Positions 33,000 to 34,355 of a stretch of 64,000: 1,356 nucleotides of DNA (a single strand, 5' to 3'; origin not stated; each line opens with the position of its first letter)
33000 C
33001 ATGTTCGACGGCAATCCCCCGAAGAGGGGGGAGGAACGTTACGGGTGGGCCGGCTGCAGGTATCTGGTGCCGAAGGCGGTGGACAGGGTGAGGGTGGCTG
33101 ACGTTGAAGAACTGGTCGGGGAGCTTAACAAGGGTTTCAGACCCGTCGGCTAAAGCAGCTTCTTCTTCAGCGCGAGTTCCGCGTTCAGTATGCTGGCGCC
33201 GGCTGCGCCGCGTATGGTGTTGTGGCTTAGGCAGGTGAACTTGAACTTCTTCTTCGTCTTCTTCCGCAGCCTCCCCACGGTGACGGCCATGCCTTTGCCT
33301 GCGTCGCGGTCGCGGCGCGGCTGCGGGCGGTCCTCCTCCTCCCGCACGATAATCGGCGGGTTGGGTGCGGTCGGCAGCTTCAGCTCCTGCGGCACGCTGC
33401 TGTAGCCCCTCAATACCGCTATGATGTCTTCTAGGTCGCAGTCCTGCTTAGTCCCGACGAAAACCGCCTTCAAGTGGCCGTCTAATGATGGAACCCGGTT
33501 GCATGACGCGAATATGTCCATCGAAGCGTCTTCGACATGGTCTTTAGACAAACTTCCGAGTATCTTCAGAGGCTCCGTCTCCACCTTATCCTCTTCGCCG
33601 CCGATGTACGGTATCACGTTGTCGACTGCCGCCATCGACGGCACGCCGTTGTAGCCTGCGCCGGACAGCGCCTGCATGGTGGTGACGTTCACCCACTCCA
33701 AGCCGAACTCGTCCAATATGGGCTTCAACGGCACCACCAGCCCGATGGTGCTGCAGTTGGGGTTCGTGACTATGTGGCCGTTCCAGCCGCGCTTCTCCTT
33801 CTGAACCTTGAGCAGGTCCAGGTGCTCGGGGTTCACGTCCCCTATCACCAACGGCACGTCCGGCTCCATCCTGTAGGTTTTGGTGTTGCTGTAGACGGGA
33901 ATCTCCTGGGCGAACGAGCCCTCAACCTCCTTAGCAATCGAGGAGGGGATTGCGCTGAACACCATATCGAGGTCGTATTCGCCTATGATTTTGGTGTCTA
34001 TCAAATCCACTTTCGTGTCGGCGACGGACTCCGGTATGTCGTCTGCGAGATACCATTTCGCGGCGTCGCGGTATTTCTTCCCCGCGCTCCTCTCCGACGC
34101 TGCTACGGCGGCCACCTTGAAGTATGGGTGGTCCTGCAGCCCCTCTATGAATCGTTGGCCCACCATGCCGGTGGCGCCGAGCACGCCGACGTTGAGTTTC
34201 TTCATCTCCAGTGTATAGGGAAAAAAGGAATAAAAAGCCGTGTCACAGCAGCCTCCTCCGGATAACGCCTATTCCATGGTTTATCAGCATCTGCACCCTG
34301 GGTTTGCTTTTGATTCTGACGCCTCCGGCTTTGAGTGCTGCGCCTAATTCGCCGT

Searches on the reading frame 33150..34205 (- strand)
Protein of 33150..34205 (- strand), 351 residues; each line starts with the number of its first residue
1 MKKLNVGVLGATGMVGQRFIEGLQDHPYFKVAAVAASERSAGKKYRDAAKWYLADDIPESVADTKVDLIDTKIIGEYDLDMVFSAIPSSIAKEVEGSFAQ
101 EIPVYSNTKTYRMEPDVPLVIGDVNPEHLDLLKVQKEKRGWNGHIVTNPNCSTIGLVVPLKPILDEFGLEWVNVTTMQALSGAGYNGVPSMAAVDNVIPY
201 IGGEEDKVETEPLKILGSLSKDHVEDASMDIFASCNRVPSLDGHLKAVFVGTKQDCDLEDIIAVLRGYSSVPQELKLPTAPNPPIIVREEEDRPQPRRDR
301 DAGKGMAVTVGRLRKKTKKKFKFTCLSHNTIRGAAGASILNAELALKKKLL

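Call 26: search_protein_families(library=pfam, proteins=[window:33150-34205:-], max_evalue=0.001)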
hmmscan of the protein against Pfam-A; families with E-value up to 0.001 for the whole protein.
window:33150-34205:- (351 aa): 3 families
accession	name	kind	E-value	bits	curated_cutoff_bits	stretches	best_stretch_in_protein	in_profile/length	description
PF02774.23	Semialdhyde_dhC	-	9.3e-37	127.4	26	1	160-331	1-183/184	Semialdehyde dehydrogenase, dimerisation domain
PF01118.30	Semialdhyde_dh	-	3.8e-29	102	26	1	5-130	1-119/121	Semialdehyde dehydrogenase, NAD binding domain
PF01408.29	GFO_IDH_MocA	-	0.00016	22.8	24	1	4-69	1-66/120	Oxidoreductase family, NAD-binding Rossmann fold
